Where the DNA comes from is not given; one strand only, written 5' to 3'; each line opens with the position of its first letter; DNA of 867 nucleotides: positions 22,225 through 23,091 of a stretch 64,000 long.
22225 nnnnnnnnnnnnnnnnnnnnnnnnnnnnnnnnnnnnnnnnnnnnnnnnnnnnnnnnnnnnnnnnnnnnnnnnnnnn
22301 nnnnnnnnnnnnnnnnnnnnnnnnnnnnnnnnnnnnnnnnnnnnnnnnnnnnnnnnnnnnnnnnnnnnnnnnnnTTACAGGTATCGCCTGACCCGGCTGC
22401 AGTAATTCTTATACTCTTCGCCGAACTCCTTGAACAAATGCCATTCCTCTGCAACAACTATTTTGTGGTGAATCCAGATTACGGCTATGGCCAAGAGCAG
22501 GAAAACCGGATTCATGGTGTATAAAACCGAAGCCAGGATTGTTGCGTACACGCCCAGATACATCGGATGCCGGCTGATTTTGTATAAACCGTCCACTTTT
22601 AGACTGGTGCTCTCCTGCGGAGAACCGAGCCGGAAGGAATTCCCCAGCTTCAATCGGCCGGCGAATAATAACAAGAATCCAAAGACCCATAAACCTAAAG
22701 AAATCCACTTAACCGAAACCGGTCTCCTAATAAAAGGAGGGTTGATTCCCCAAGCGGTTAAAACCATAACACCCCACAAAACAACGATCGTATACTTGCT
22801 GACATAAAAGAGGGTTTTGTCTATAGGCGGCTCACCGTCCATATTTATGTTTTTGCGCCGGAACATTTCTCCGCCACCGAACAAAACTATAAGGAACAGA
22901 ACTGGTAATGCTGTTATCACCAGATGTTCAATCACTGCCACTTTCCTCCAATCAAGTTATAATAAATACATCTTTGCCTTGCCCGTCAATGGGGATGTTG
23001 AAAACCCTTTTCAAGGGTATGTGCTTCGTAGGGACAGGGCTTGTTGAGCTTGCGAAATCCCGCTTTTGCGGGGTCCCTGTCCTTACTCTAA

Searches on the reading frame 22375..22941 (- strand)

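Call 12: search_protein_families(library=pfam, proteins=[window:22375-22941:-], max_evalue=0.001)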
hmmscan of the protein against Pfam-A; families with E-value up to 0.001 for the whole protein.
window:22375-22941:- (188 aa): 3 families
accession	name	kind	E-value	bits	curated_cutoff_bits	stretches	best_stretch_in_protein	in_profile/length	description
PF04191.18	PEMT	-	1.2e-11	45.4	25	1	79-175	4-104/105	Phospholipid methyltransferase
PF06966.17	DUF1295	-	1.7e-06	28.2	20.4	1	52-180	95-231/235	Protein of unknown function (DUF1295)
PF04140.19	ICMT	-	1.9e-06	28.6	24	1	82-166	2-90/95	Isoprenylcysteine carboxyl methyltransferase (ICMT) family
